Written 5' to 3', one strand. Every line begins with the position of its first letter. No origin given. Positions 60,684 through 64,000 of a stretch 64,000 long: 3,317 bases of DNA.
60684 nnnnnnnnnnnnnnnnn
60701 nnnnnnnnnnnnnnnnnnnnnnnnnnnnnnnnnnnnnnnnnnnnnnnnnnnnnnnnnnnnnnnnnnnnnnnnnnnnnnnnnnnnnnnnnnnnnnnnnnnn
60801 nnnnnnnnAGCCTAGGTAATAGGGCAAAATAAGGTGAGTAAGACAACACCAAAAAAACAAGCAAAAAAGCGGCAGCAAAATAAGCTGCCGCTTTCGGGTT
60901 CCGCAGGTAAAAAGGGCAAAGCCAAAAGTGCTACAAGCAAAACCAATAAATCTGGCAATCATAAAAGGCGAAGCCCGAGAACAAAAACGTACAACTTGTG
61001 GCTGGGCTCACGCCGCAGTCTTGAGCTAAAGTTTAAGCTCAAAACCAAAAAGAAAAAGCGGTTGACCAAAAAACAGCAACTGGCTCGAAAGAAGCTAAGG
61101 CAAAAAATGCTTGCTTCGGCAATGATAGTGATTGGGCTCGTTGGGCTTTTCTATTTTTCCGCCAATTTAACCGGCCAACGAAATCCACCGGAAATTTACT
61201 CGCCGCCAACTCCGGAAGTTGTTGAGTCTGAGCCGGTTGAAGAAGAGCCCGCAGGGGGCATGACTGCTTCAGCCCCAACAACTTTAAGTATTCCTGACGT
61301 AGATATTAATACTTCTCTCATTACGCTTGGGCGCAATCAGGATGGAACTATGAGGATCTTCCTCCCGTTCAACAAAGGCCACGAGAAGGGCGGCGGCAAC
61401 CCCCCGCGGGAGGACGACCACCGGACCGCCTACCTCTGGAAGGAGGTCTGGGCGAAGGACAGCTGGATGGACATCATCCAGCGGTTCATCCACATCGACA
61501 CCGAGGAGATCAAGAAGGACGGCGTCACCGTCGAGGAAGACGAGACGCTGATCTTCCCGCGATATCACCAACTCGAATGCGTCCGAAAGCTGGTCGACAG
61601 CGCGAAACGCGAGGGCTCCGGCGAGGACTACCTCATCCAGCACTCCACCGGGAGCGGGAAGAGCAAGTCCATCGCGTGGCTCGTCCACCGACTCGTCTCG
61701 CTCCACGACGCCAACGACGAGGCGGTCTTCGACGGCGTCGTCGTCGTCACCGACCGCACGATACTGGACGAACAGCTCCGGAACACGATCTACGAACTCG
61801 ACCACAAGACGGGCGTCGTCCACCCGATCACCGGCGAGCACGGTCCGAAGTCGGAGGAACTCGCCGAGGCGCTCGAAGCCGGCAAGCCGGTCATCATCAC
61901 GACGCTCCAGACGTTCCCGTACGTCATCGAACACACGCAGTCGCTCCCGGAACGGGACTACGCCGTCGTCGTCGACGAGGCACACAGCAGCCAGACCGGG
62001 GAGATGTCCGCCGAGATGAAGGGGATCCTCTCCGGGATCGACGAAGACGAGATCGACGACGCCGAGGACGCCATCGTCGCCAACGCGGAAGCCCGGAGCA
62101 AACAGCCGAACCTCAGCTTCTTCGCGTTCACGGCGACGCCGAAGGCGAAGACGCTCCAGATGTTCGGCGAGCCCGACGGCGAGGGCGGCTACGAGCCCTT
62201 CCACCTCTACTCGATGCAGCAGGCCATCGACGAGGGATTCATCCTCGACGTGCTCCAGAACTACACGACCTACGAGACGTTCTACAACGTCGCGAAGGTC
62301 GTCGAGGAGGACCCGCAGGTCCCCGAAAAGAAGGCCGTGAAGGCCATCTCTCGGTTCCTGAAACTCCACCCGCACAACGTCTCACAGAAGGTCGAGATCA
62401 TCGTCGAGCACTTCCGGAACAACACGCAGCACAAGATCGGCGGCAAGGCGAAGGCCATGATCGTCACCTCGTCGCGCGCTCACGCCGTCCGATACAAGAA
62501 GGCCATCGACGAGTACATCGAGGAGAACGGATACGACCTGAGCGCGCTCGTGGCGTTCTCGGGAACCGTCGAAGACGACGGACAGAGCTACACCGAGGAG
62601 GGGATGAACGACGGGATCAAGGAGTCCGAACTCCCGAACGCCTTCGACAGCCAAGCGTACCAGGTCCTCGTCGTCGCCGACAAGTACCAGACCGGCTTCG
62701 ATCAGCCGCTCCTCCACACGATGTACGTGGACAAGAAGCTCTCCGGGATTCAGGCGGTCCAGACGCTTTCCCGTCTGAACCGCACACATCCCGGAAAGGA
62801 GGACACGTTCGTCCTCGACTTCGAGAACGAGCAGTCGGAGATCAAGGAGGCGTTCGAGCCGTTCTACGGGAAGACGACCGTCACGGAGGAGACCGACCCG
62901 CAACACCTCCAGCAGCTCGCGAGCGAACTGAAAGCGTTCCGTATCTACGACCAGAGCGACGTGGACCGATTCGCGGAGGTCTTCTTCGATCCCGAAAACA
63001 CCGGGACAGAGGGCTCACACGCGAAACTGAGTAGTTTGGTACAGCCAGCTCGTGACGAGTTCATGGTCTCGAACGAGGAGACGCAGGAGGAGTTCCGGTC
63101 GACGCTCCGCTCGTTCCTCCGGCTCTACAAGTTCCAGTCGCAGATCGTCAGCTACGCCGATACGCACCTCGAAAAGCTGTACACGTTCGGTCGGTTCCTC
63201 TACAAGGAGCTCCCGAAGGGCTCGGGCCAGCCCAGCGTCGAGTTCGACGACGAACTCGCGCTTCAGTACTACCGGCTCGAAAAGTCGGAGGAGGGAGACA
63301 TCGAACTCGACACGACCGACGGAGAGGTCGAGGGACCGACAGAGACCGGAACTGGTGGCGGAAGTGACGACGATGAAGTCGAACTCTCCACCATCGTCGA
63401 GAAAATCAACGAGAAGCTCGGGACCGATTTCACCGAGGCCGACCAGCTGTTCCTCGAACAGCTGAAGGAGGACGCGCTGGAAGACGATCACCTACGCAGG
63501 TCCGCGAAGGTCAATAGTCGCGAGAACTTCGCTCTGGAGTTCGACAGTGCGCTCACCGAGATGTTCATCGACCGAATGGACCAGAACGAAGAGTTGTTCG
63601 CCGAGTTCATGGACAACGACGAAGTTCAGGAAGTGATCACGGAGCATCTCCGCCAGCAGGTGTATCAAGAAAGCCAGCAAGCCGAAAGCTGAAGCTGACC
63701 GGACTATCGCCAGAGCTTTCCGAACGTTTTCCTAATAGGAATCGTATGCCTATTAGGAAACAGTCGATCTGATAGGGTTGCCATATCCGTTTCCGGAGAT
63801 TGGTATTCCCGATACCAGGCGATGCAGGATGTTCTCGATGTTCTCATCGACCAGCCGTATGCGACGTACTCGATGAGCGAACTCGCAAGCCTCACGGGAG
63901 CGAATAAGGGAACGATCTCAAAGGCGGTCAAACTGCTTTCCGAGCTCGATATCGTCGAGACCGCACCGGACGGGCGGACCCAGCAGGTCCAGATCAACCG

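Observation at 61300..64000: Abrupt breakpoint: half a sortase fused in frame to an N-terminally truncated, haloarchaeal-looking hsdR, followed by an archaeal-type wHTH gene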

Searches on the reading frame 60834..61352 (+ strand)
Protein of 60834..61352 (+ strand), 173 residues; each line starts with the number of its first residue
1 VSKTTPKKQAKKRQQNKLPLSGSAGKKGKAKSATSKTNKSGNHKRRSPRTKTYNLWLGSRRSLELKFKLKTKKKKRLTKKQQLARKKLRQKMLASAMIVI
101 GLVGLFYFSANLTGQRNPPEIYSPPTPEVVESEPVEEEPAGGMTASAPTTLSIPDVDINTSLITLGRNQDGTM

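Call 40: search_protein_families(library=pfam, proteins=[window:60834-61352:+], max_evalue=1)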
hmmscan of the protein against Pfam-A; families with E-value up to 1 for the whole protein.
window:60834-61352:+ (173 aa): 0 families

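Call 48: search_protein_families(library=ncbifam, proteins=[window:60834-61352:+], max_evalue=0.001)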
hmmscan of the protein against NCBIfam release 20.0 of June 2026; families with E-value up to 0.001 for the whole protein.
window:60834-61352:+ (173 aa): 0 families
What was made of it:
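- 60834..61352 (+): The 5' 519 nt (173 codons) of a class F sortase gene of the Saccharimonadia-type bacterium. It covers the Lys-rich N-terminus, the membrane anchor, a linker and about 23 residues of the catalytic domain. The catalytic His (GHVDS) and Cys (LITCGG) motifs are missing. The stump hits nothing (calls 40, 48).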

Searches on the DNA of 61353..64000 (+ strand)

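Call 45: search_dna_similar(query=window:61353-64000:+, collection=plasmids, mode=near, max_rows=10)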
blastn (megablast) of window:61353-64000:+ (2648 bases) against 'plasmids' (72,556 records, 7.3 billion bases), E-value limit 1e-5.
Records with a match: 14; places in all: 14; records where one place covers at least 80% of the query: 3.
Best place of each record, by identity: 90-95% 8; 80-90% 5; 60-80% 1.
By first word of the organism name: Acetobacter 9; Halorubrum 2; Halobacterium 1; Halorussus 1; Natronococcus 1.
By predicted mobility (MOB-suite, as given by PLSDB): conjugative 8; non-mobilizable 5; mobilizable 1.
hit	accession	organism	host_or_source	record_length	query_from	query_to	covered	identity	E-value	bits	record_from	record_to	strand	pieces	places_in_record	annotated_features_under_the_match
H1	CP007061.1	Halobacterium sp. DL1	-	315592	6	2324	88%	82.9%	0e+0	2073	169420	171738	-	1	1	type I restriction endonuclease subunit R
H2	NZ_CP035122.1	Halorussus pelagicus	pure culture,salted brown alga Laminaria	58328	7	2325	88%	81.0%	0e+0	1823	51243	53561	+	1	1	DEAD/DEAH box helicase family protein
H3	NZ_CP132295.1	Natronococcus sp. AD-5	cell culture,sediment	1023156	6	2297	87%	77.6%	0e+0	1352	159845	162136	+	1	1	record has no annotation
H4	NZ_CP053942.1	Halorubrum salinarum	soil,single cell,solar salt farm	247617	2356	2648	11%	86.8%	1e-85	326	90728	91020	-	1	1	nucleotidyltransferase domain-containing protein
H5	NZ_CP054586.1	Halorubrum sp. CBA1229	solar salt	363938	2376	2648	10%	87.3%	1e-81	313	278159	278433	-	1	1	nucleotidyltransferase domain-containing protein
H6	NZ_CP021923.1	Acetobacter pasteurianus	cell culture,food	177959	181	240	2%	88.5%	7e-9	71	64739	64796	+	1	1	DEAD/DEAH box helicase family protein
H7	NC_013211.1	Acetobacter pasteurianus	-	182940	191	240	2%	92.2%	7e-9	71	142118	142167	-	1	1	none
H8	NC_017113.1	Acetobacter pasteurianus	-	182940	191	240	2%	92.2%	7e-9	71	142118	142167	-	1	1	none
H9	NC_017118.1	Acetobacter pasteurianus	-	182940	191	240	2%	92.2%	7e-9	71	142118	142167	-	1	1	none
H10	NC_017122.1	Acetobacter pasteurianus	-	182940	191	240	2%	92.2%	7e-9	71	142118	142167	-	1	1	none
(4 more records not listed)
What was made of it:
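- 63728..63760 (.): A perfect 12-bp inverted repeat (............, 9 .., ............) between hsdR and the next gene. It is probably an operator or promoter element of the downstream wHTH gene (inference). Similarity to Halorubrum plasmids starts at or just before this repeat, at window 63708 and 63728 (call 45).
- Tried and rejected: Against plasmids, the hsdR part matched at no more than 83% and the downstream part at 87% (call 45).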

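Call 46: search_dna_similar(query=window:61353-64000:+, collection=phages, mode=near, max_rows=10)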
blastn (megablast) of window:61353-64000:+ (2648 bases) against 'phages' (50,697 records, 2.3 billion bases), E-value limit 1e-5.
No match.
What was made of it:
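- Tried and rejected: Megablast against phages gave no match (call 46).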

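Call 47: get_annotated_region(hit=H5, flank=4000)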
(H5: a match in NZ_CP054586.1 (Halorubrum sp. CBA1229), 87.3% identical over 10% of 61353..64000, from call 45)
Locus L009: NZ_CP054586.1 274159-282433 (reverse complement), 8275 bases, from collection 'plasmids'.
description: Halorubrum sp. CBA1229 plasmid pCBA1229, complete sequence
organism: Halorubrum sp. CBA1229 (NCBI taxid 1853699)
taxonomy: Archaea; Euryarchaeota; Halobacteria; Halobacteriales; Haloferacaceae; Halorubrum; Halorubrum sp. CBA1229
host: -; source: solar salt; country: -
typing (MOB-suite, as given by PLSDB): non-mobilizable; mating-pair formation MPF_T
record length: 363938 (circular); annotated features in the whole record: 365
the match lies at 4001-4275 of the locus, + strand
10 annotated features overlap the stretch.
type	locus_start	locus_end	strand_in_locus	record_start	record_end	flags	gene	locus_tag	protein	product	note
CDS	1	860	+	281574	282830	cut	-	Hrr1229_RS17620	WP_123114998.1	RNA-guided endonuclease TnpB family protein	-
CDS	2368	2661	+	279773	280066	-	-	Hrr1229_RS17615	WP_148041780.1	hypothetical protein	-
CDS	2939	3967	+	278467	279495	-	-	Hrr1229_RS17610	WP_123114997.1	Cdc6/Cdc18 family protein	-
CDS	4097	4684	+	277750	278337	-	-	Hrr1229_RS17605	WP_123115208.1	nucleotidyltransferase domain-containing protein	-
CDS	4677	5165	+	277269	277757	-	-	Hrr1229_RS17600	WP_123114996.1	hypothetical protein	-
CDS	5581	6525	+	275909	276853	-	-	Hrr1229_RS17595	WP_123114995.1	hypothetical protein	-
CDS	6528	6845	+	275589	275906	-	-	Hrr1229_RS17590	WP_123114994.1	hypothetical protein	-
CDS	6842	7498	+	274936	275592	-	-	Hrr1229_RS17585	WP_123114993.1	ribonuclease H-like domain-containing protein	-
CDS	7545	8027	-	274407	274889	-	-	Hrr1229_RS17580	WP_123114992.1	hypothetical protein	-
CDS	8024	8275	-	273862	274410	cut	-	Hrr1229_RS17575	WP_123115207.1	winged helix-turn-helix domain-containing protein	-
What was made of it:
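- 63822..64000 (+): The 5' end (59 codons) of a haloarchaeal wHTH-nucleotidyltransferase gene, cut by the window end. In the pCBA1229 record viewed, the homologue is an annotated 195-aa 'nucleotidyltransferase domain-containing protein' (calls 45, 47).
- Closest known: Haloarchaeal wHTH-nucleotidyltransferase genes on Halorubrum plasmids. Different: On pCBA1229 the upstream neighbour is a cdc6 gene, not hsdR (call 47).
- Checked: The window end cuts it (calls 45, 47).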

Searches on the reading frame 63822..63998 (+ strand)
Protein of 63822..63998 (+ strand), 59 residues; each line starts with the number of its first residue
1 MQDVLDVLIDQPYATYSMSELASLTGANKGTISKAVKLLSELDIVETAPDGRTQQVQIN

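Call 39: find_homologous_proteins(query=window:63822-63998:+)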
Query seq(59 aa) (59 aa): 5 proteins with E <= 0.001 among 7 candidates.
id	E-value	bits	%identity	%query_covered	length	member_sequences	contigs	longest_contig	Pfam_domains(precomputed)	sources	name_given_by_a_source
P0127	2.6e-25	104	92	100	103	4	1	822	-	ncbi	ncbi:helix-turn-helix domain-containing protein, partial [Halorubrum sp. SP3]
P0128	5.4e-18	81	90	81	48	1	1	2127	-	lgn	-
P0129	1.0e-14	71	90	71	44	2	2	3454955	-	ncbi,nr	ncbi:hypothetical protein DM2_673 [Halorubrum sp. DM2]|nr:hypothetical protein [Halorubrum sp. AJ67]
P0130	3.4e-12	63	88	69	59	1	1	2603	-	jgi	jgi:hypothetical protein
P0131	1.6e-11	61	88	71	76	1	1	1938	-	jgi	jgi:predicted AAA+ superfamily ATPase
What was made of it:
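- The downstream repeat and gene match Halorubrum plasmids (calls 39, 45, 47).
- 63822..64000 (+): 92% aa identity to an HTH protein of Halorubrum sp. SP3 (call 39).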

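Call 40: search_protein_families(library=pfam, proteins=[window:63822-63998:+, P0127], max_evalue=1)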
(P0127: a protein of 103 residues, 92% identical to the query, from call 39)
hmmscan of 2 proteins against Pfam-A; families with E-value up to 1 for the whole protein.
seq(59 aa): 18 families
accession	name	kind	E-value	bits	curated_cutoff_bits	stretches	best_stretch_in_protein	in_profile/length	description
PF12802.13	MarR_2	-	3.8e-06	27.4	27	1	3-51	9-56/61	MarR family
PF25212.1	HVO_A0114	-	0.00019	21.6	27.6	1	15-57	36-78/84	HVO_A0114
PF09339.16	HTH_IclR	-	0.0023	18.1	22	1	3-47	7-50/52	IclR helix-turn-helix domain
PF09182.16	PuR_N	-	0.0035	17.7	24.6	1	3-41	8-46/70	Bacterial purine repressor, N-terminal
PF13730.12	HTH_36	-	0.0058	16.8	25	1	14-44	21-54/55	Helix-turn-helix domain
PF14394.12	DUF4423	-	0.0086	16.3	30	1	5-57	26-78/165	Domain of unknown function (DUF4423)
PF13412.12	HTH_24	-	0.015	15.3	21.9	1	15-46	17-48/48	Winged helix-turn-helix DNA-binding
PF22168.2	DIP2311-like_C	-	0.02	15.6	27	1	18-55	22-59/63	Transcriptional regulator DIP2311-like, C-terminal domain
PF13545.12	HTH_Crp_2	-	0.026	14.9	27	1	16-47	23-54/70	Crp-like helix-turn-helix domain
PF00440.29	TetR_N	-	0.035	14.3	24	1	7-33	8-34/47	Bacterial regulatory proteins, tetR family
PF01022.26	HTH_5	-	0.041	14.2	22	1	16-46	16-46/47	Bacterial regulatory protein, arsR family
PF08279.18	HTH_11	-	0.049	14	25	1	2-42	3-42/55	HTH domain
PF03444.21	HrcA_DNA-bdg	-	0.073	13.2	21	1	18-49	26-57/79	Winged helix-turn-helix transcription repressor, HrcA DNA-binding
PF23526.1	AprA_N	-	0.084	13.5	27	1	3-46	25-66/67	AprA N-terminal domain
PF00392.27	GntR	-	0.12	12.5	27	1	18-51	27-60/64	Bacterial regulatory proteins, gntR family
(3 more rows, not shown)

P0127 (103 aa): 8 families
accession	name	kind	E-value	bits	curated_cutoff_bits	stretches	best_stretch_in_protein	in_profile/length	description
PF25212.1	HVO_A0114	-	0.00018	21.7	27.6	1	40-85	35-80/84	HVO_A0114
PF12802.13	MarR_2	-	0.0002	21.9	27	1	29-77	9-56/61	MarR family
PF14394.12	DUF4423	-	0.0022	18.2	30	1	31-90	26-84/165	Domain of unknown function (DUF4423)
PF09182.16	PuR_N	-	0.0035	17.7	24.6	1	24-66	3-45/70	Bacterial purine repressor, N-terminal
PF13545.12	HTH_Crp_2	-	0.025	15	27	1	42-89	23-67/70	Crp-like helix-turn-helix domain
PF00440.29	TetR_N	-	0.11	12.8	24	1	32-59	7-34/47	Bacterial regulatory proteins, tetR family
PF13412.12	HTH_24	-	0.12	12.4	21.9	1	29-72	7-48/48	Winged helix-turn-helix DNA-binding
PF13730.12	HTH_36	-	0.14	12.4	25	1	39-68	20-52/55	Helix-turn-helix domain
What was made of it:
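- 63822..64000 (+): MarR_2, 27.4 bits against a cut-off of 27 (call 40).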

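Call 43: find_encoding_contigs(protein=P0128, flank=3000, max_places=4)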
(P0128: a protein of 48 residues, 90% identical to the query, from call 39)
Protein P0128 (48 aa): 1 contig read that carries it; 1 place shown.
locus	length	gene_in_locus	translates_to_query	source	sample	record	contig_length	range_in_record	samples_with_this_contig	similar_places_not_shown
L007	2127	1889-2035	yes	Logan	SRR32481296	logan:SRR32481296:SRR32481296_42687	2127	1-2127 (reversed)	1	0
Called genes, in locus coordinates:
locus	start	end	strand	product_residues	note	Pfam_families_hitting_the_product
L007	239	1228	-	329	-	PF03401:TctC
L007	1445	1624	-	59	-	-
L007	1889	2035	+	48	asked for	-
